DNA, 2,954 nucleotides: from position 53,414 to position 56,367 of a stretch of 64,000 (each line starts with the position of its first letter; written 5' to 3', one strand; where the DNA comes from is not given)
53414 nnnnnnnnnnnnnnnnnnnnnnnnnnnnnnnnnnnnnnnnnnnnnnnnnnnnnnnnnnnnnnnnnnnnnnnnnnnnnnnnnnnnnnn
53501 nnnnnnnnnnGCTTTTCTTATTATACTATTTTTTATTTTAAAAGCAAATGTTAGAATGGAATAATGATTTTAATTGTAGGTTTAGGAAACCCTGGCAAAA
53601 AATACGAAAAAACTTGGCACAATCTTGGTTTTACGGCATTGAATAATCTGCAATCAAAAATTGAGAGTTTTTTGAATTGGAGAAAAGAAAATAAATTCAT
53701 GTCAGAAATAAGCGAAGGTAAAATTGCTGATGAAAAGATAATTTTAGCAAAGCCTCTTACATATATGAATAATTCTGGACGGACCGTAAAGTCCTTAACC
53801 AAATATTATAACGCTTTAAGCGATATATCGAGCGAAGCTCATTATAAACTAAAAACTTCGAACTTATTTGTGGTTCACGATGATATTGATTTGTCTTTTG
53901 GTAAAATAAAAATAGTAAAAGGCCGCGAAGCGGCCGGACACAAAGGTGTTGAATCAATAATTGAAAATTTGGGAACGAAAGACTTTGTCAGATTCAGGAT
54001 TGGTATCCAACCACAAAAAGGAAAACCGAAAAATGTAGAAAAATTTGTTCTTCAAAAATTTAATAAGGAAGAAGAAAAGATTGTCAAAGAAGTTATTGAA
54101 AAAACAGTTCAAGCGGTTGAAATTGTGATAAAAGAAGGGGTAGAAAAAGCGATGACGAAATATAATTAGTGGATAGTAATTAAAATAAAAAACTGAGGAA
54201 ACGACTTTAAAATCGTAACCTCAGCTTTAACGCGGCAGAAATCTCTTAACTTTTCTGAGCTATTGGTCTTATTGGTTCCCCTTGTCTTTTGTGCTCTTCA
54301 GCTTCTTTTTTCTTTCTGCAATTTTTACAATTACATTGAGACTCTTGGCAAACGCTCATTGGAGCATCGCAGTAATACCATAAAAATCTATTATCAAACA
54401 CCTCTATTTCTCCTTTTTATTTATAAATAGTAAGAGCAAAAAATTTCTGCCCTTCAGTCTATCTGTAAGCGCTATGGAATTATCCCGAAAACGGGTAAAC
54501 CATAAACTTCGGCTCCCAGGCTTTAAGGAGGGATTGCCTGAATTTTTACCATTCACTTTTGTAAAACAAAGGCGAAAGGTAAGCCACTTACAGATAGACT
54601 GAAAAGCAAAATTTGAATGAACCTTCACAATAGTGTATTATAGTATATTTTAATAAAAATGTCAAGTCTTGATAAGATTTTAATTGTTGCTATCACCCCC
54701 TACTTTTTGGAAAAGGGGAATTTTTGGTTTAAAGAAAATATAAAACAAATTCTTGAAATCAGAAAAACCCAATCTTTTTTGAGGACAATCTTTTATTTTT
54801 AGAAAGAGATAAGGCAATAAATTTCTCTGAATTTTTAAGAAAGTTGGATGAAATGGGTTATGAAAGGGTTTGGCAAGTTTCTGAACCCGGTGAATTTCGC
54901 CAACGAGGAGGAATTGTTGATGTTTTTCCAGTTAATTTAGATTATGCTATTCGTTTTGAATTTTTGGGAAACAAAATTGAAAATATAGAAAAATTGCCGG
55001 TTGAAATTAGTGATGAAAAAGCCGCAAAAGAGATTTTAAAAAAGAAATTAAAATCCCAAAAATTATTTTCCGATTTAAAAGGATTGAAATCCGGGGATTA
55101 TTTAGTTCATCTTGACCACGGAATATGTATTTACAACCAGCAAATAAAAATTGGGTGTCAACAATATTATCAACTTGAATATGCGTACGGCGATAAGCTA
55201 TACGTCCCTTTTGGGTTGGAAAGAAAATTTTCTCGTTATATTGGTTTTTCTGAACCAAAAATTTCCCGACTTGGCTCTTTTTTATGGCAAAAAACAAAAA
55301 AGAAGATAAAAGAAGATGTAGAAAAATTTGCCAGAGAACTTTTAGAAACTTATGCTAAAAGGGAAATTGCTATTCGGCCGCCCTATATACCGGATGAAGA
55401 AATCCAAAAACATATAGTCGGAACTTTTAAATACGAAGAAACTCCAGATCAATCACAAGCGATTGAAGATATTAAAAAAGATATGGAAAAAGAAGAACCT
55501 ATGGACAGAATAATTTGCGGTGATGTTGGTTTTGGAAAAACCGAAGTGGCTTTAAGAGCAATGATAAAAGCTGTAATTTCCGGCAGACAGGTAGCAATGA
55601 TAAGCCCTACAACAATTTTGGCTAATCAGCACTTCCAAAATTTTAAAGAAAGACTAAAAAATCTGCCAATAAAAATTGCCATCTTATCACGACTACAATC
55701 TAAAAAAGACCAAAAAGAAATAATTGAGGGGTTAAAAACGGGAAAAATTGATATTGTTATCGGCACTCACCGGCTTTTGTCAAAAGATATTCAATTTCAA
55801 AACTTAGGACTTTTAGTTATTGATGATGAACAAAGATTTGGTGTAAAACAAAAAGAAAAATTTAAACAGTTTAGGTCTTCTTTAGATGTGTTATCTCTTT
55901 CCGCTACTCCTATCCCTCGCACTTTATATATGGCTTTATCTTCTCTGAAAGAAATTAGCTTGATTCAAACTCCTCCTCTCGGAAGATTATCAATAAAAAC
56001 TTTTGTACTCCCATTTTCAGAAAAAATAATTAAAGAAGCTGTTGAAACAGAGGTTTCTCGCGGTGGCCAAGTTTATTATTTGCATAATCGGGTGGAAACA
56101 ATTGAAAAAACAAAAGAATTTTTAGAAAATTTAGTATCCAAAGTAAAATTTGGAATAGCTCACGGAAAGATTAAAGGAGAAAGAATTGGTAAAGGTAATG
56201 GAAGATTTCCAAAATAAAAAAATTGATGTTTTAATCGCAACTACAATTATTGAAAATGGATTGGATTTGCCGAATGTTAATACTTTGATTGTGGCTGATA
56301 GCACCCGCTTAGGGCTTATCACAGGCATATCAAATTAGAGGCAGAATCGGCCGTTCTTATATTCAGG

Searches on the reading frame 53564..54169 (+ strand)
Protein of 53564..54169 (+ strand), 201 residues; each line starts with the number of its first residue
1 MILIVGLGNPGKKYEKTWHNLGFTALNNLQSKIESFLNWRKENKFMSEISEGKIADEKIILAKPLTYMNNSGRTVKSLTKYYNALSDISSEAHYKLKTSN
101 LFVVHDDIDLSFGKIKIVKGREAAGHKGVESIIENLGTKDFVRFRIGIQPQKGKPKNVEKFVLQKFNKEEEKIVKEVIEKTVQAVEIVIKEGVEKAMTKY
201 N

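Call 75: search_protein_families(library=pfam, proteins=[window:53564-54169:+], max_evalue=0.0001)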
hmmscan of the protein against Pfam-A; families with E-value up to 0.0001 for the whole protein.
window:53564-54169:+ (201 aa): 1 family
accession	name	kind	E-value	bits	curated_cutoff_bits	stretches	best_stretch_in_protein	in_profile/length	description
PF01195.25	Pept_tRNA_hydro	-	4e-58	196.7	27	1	3-201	1-183/183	Peptidyl-tRNA hydrolase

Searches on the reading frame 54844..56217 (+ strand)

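Call 75: search_protein_families(library=pfam, proteins=[window:54844-56217:+], max_evalue=0.0001)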
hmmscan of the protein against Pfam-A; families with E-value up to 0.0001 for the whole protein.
window:54844-56217:+ (457 aa): 5 families
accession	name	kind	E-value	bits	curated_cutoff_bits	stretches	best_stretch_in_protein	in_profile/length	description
PF00270.35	DEAD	-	5e-28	98.4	26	1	200-361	1-164/167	DEAD/DEAH box helicase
PF02559.22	CarD_TRCF_RID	-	5.6e-13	49.2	23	1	81-133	1-57/57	CarD-like/TRCF RID domain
PF17757.6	UvrB_inter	-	8.2e-13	48.7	22.9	1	3-52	20-70/91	UvrB interaction domain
PF04851.21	ResIII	-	6.6e-10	39.6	22.5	1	197-356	2-162/164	Type III restriction enzyme, res subunit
PF00271.37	Helicase_C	-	2.6e-05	24.9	23.5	0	244-308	12-72/110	Helicase conserved C-terminal domain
